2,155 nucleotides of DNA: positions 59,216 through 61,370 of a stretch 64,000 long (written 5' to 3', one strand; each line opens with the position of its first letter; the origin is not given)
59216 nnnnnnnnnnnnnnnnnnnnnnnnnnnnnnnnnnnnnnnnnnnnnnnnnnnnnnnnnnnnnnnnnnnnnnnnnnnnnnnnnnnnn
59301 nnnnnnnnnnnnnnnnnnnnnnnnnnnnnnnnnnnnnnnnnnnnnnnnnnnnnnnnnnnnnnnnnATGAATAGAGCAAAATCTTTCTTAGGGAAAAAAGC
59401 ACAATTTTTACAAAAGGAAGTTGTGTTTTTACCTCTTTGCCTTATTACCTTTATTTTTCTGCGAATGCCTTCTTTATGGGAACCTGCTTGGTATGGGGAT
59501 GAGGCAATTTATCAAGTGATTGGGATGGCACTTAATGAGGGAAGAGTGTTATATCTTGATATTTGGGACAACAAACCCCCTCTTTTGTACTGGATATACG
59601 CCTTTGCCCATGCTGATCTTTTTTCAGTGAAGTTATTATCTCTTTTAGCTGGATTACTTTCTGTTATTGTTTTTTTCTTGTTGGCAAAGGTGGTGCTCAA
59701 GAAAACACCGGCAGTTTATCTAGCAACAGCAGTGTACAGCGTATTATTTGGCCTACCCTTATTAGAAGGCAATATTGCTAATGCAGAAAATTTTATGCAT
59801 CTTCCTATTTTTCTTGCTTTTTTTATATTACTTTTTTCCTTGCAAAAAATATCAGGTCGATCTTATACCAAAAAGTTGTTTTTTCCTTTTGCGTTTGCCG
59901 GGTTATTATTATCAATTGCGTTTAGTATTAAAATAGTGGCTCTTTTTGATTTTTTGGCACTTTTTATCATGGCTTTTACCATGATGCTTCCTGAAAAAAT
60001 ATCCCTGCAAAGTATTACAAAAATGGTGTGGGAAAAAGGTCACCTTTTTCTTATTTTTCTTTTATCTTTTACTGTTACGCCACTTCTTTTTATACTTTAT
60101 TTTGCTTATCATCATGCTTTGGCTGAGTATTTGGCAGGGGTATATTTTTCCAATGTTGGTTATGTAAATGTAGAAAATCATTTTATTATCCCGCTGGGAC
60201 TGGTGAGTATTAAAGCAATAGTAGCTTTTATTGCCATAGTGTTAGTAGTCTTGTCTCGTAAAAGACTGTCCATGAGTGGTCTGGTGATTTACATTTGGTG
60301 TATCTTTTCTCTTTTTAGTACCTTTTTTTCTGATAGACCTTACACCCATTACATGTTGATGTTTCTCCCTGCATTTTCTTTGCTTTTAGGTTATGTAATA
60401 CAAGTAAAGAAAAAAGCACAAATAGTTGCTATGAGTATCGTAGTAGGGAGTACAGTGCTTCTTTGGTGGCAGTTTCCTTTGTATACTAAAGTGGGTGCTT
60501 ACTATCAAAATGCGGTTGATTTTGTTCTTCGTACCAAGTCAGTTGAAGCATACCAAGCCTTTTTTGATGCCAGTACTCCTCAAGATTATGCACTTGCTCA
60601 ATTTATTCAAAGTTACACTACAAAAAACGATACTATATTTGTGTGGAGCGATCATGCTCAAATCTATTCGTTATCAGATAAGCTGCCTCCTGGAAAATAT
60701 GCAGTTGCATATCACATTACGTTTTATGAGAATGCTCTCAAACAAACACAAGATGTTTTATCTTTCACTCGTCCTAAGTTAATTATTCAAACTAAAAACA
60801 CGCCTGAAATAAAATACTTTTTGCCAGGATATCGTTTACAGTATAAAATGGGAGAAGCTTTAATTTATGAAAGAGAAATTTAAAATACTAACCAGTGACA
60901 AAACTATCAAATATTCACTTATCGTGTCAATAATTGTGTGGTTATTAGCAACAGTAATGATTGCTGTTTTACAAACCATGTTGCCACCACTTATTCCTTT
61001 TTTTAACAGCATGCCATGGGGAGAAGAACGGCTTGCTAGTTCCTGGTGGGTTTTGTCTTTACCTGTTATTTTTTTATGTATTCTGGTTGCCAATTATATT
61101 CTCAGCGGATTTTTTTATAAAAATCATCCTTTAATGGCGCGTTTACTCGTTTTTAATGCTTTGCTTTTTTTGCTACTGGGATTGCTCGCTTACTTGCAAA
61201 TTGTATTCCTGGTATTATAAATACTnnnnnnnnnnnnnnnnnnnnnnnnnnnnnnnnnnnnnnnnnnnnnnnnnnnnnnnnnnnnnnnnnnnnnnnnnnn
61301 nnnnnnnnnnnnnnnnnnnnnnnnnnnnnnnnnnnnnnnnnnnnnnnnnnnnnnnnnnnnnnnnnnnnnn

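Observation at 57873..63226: Second block: co-directional operon with a DPPR-synthase-like UbiA enzyme, WecA/MraY-family initiator, integral GT2 and ArnT-like GT-C, an arabinan-like pathway signature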

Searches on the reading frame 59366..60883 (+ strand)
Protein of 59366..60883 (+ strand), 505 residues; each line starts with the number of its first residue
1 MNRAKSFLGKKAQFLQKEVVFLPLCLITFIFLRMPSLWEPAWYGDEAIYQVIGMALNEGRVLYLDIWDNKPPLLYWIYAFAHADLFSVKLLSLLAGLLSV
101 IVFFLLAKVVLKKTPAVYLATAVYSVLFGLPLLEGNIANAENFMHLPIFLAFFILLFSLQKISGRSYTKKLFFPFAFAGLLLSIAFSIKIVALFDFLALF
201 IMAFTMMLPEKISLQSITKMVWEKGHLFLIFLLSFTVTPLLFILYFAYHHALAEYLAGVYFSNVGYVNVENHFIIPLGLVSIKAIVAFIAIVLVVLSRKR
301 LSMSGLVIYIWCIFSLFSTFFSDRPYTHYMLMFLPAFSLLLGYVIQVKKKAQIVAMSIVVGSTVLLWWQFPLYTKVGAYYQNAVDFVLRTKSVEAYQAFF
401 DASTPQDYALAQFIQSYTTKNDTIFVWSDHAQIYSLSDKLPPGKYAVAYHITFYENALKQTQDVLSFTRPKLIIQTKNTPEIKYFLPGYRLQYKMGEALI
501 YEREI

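Call 4: search_protein_families(library=pfam, proteins=[window:59366-60883:+], max_evalue=0.01)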
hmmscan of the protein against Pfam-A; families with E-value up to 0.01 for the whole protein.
window:59366-60883:+ (505 aa): 1 family
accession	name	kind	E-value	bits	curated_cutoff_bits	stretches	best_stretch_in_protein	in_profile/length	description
PF02366.24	PMT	-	0.00082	19.4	22.7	1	78-249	75-240/245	Dolichyl-phosphate-mannose-protein mannosyltransferase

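Call 5: search_protein_families(library=ncbifam, proteins=[window:59366-60883:+], max_evalue=0.01)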
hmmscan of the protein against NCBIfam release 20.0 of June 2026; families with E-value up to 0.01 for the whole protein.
window:59366-60883:+ (505 aa): 0 families

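Call 10: search_solved_structures(query=window:59366-60883:+, max_evalue=1, show_alignments=1)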
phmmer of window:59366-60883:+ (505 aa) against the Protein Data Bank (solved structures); distinct sequences matched with E-value up to 1: 0.

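Call 34: find_homologous_proteins(query=window:59366-60883:+, max_evalue=0.00001)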
Query window:59366-60883:+ (505 aa): 1121 proteins with E <= 0.00001 among 8000 candidates; the best 120 are listed.
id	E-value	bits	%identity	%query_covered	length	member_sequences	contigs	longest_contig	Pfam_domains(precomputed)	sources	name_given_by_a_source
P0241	0.0e+0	1099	100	100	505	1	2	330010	-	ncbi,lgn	-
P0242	9.0e-136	472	48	98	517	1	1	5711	PF02366.25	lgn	-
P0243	6.3e-133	463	49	95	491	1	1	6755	PF02366.25,PF27757.1,PF13231.13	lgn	-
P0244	7.3e-132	459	47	93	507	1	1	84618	PF02366.25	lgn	-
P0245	4.7e-131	456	45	99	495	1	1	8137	PF02366.25,PF13231.13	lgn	-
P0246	4.9e-131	456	48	96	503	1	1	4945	PF02366.25,PF13231.13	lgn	-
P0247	9.8e-131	455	48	96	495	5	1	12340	PF02366.25,PF27757.1,PF13231.13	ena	-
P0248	1.7e-130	455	46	98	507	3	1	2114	PF02366.25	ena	-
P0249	4.2e-130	453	47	95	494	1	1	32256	PF13231.13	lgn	-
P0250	4.7e-130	453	47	96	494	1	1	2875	PF13231.13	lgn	-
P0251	6.4e-130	453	46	99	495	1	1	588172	PF13231.13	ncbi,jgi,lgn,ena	-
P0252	8.8e-130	452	46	100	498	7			PF02366.25,PF27757.1,PF13231.13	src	-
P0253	1.5e-129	451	47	93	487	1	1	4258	PF02366.25,PF27757.1,PF13231.13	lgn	-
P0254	2.5e-129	451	47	96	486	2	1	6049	PF02366.25,PF13231.13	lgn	-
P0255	3.2e-129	450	45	100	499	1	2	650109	PF02366.25,PF13231.13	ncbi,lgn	-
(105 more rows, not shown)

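Call 47: predict_structure(alignment_id=A3)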
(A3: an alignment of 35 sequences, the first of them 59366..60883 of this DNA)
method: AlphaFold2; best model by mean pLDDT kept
length: 505 residues; sequences in the alignment: 35
mean_pLDDT: 91.9   pTM: 0.91
mean pLDDT of the five models: 91.9, 90.7, 90.7, 90.1, 89.5
residues with pLDDT >= 90: 410; 70-90: 67; 50-70: 20; < 50: 8
segments of 3 or more residues with pLDDT < 50: 1-8
pLDDT, mean of each block of 10 residues (from residue 1): 46 73 97 86 80 97 94 96 93 97 98 97 96 76 97 96 71 97 97 97 93 91 95 98 98 93 76 87 96 95 96 96 85 97 96 97 95 90 93 91 93 97 96 95 95 93 97 97 97 97 93
secondary structure, 60 per line:
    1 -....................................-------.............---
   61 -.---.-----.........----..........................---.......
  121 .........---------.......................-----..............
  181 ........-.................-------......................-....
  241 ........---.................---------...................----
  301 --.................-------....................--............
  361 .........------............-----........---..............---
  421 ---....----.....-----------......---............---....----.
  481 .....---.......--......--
elements in order: H2-37 H45-57 H72-80 H85-110 H114-129 H139-161 H167-188 H190-206 H214-235 H237-248 H252-268 H278-296 H303-319 H327-346 H349-369 H376-387 H393-400 H404-417 E424-427 H432-436 H448-453 H457-468 E472-475 H480-485 E489-495 E498-503

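Call 49: fold_search(model_id=the predicted structure, library=pdb)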
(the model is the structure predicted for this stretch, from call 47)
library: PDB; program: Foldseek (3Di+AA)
matches with E <= 10: 413; with E <= 0.001: 12
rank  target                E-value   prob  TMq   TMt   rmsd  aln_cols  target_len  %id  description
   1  3waj                  9.2e-07  1.00  0.41  0.28  17.4       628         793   13  Crystal structure of the Archaeoglobus fulgidus oligosaccharyltransferase (O29867_ARCFU) complex with Zn and sulfate (released 2013-10-30)
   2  7e9s_A                1.0e-06  1.00  0.43  0.28  14.5       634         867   12  Archaeal oligosaccharyltransferase AglB from Archaeoglobus fulgidus in complex with an inhibitory peptide and a dolich (released 2021-09-08)
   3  5gmy_A                1.9e-06  1.00  0.46  0.30  15.0       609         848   13  Crystal structure of the Archaeoglobus fulgidus oligosaccharyltransferase (O29867_ARCFU) tethered with an acceptor pep (released 2017-02-01)
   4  5f15                  1.9e-06  1.00  0.48  0.45  12.4       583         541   12  Crystal Structure of ArnT from Cupriavidus metallidurans bound to Undecaprenyl phosphate (released 2016-02-17)
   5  3wak                  1.1e-05  1.00  0.43  0.28  14.0       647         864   11  Crystal structure of the Archaeoglobus fulgidus oligosaccharyltransferase (O29867_ARCFU) in the apo form (released 2013-10-30)
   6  8agb_A                3.0e-05  1.00  0.47  0.39  12.6       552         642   12  Structure of yeast oligosaccharylransferase complex with lipid-linked oligosaccharide bound (released 2022-12-07)
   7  7zli_A                3.7e-05  1.00  0.50  0.40  11.1       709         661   11  Cryo-EM structure of C-mannosyltransferase CeDPY19, in complex with Dol25-P-Man and bound to CMT2-Fab and anti-Fab nan (released 2023-01-11)
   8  5ezm                  4.5e-05  1.00  0.53  0.50  10.8       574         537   14  Crystal Structure of ArnT from Cupriavidus metallidurans in the apo state (released 2016-02-17)
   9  6ezn_F                6.6e-05  1.00  0.50  0.40  13.1       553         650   13  Cryo-EM structure of the yeast oligosaccharyltransferase (OST) complex (released 2018-01-17)
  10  9i5k_A                1.5e-04  1.00  0.46  0.47   8.9       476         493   13  Structure of the Chaetomium thermophilum Pmt4 homodimer (C2 symmetry) (released 2025-12-24)
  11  8imx_U                2.6e-04  1.00  0.39  0.46  14.6       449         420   11  Cryo-EM structure of GPI-T with a chimeric GPI-anchored protein (released 2023-08-16)
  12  6p25_B                6.6e-04  1.00  0.33  0.25   5.7       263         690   18  Structure of S. cerevisiae protein O-mannosyltransferase Pmt1-Pmt2 complex bound to the sugar donor and a peptide acce (released 2019-07-10)
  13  9i5l_A                1.6e-03  1.00  0.36  0.27   4.9       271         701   15  Structure of the Chaetomium thermophilum Pmt4 homodimer (C1 symmetry) (released 2025-12-24)
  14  9e61_A                3.9e-03  1.00  0.35  0.25   5.1       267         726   15  Cryo-EM structure of Saccharomyces cerevisiae Pmt4 apo form (released 2025-10-15)
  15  9e6i_B                4.4e-03  1.00  0.35  0.25   5.1       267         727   15  Cryo-EM structure of Saccharomyces cerevisiae Pmt4-Ccw5 complex (released 2025-10-15)
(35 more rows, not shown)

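Call 61: search_protein_families(library=pfam, proteins=[P0243, window:59366-60883:+], max_evalue=10)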
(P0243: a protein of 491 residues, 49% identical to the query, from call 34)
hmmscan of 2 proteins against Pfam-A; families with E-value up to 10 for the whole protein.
P0243 (491 aa): 2 families
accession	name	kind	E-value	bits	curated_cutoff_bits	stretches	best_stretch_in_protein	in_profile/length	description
PF13231.12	PMT_2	-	2.2e-09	38.2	26.1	1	70-202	11-139/160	Dolichyl-phosphate-mannose-protein mannosyltransferase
PF02366.24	PMT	-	6.6e-08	32.8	22.7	1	73-198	75-205/245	Dolichyl-phosphate-mannose-protein mannosyltransferase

window:59366-60883:+ (505 aa): 1 family
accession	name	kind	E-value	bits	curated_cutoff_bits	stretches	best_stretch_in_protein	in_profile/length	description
PF02366.24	PMT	-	0.00082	19.4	22.7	1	78-249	75-240/245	Dolichyl-phosphate-mannose-protein mannosyltransferase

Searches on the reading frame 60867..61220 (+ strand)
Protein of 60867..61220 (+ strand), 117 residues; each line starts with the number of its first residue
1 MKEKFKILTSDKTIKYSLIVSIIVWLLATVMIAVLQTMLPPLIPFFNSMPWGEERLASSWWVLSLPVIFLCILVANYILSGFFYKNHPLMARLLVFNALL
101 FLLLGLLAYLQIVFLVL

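Call 4: search_protein_families(library=pfam, proteins=[window:60867-61220:+], max_evalue=0.01)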
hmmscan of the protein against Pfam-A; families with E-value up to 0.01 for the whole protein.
window:60867-61220:+ (117 aa): 0 families

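Call 5: search_protein_families(library=ncbifam, proteins=[window:60867-61220:+], max_evalue=0.01)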
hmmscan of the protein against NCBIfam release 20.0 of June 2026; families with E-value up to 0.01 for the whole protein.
window:60867-61220:+ (117 aa): 0 families

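Call 61: search_protein_families(library=pfam, proteins=[window:60867-61220:+], max_evalue=10)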
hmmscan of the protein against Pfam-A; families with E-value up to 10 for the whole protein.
window:60867-61220:+ (117 aa): 2 families
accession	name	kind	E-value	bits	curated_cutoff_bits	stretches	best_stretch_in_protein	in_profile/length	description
PF11346.13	DUF3149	-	0.18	11.9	23.2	1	62-85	11-34/40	Protein of unknown function (DUF3149)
PF12725.13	DUF3810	-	0.71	9.6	28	1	17-93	23-92/311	Protein of unknown function (DUF3810)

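Call 64: search_protein_representatives(protein=window:60867-61220:+)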
Query: 117 residues. Proteins with E-value up to 0.001 (for the whole library): 577; up to 1e-10: 52; up to 1e-30: 0. The best 150 are listed.
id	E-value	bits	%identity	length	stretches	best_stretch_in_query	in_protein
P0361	3.1e-27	111.5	52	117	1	1-117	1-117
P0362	3.0e-26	108.3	50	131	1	1-117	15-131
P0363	3.4e-26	108.1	48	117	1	3-116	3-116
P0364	8.3e-24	100.4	50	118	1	1-116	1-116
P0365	8.7e-24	100.4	45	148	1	1-116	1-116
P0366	1.2e-22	96.7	48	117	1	1-116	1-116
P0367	3.4e-22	95.2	49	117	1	1-116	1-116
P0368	4.0e-22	95.0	46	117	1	1-116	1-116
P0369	5.4e-22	94.6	48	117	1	1-117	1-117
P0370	1.6e-21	93.1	45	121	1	1-116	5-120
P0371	2.9e-21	92.2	47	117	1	1-116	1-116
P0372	4.2e-19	85.3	41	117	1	4-116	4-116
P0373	1.6e-18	83.4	43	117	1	1-116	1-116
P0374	1.7e-17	80.1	41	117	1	1-116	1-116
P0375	2.5e-17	79.6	37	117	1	1-114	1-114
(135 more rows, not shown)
